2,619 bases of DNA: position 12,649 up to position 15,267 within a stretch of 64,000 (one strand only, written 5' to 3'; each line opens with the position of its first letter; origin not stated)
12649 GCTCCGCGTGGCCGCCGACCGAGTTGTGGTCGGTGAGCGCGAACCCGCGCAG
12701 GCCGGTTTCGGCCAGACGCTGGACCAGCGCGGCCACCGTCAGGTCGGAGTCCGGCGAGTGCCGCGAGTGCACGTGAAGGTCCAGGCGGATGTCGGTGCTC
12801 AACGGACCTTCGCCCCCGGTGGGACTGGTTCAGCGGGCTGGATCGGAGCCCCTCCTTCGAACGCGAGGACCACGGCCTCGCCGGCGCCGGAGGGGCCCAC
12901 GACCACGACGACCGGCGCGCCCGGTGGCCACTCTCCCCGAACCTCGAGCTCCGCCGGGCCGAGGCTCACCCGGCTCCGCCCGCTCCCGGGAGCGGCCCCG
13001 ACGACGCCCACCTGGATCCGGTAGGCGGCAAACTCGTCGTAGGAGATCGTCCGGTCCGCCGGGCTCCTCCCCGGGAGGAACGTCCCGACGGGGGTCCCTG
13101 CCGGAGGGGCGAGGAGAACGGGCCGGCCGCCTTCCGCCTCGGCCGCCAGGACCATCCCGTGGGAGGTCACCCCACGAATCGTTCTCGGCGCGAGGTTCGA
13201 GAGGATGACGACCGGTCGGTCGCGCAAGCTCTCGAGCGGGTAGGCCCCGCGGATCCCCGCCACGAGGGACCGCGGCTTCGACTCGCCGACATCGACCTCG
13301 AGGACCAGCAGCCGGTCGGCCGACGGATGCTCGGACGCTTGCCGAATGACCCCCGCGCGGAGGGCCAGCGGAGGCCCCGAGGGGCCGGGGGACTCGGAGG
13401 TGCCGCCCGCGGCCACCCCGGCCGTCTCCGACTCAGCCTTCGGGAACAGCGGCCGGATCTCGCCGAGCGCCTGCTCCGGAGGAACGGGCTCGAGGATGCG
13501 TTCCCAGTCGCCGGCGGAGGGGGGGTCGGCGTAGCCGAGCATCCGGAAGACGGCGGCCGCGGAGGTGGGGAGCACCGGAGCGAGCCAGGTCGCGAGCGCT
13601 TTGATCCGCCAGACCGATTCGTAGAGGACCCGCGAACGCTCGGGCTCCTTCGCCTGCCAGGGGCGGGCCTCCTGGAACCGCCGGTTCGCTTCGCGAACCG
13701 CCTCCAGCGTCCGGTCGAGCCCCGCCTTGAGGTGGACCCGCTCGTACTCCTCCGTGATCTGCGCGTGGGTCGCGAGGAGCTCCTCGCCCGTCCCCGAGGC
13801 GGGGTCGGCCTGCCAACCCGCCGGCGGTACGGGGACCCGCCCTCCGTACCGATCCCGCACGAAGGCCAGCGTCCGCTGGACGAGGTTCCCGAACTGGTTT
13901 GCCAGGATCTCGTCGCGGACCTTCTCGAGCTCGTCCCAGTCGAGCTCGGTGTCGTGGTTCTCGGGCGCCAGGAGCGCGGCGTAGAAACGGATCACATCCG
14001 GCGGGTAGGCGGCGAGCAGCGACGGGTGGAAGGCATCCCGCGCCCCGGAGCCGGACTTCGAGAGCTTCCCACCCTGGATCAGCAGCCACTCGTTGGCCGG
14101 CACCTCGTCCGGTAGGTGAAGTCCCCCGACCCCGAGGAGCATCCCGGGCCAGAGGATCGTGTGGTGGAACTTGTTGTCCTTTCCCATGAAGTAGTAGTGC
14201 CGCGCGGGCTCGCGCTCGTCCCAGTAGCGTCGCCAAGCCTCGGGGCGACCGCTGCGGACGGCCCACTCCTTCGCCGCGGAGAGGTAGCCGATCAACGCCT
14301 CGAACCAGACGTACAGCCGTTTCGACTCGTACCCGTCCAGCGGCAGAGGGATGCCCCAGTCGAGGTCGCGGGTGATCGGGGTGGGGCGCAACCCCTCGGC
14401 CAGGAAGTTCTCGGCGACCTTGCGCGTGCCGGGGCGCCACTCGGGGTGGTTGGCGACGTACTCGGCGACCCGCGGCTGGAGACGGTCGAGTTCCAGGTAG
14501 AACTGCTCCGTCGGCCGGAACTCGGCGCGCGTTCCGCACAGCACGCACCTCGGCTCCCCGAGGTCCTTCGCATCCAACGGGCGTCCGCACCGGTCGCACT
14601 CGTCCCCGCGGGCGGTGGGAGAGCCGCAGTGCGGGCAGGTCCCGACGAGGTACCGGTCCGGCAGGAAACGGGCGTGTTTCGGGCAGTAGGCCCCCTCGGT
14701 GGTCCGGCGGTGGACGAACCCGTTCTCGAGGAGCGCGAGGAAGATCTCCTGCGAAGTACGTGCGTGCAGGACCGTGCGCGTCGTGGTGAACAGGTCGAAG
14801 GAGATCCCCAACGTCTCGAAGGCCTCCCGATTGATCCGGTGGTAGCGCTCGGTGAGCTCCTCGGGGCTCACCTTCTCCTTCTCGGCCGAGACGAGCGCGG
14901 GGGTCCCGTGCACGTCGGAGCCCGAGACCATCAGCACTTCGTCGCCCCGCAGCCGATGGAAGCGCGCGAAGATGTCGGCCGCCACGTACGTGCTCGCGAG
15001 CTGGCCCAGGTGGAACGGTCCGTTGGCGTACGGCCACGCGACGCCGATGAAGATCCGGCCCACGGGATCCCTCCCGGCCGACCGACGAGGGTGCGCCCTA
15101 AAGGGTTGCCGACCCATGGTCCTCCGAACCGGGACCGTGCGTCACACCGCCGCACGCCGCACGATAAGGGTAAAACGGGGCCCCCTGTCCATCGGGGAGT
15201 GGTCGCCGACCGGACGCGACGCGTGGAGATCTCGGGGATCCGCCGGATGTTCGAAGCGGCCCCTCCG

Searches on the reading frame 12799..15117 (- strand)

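Call 74: search_protein_families(library=pfam, proteins=[window:12799-15117:-], max_evalue=0.00001)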
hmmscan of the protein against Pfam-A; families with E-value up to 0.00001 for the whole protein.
window:12799-15117:- (772 aa): 3 families
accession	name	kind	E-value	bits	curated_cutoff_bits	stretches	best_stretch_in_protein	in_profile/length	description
PF09334.17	tRNA-synt_1g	-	1.5e-131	439.2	20.1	1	23-417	2-391/391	tRNA synthetases class I (M)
PF01588.26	tRNA_bind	-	6.4e-25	87.5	27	1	586-679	1-95/96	Putative tRNA binding domain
PF00133.28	tRNA-synt_1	-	5e-12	45.7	22.7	1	27-260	30-245/414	tRNA synthetases class I (I, L, M and V)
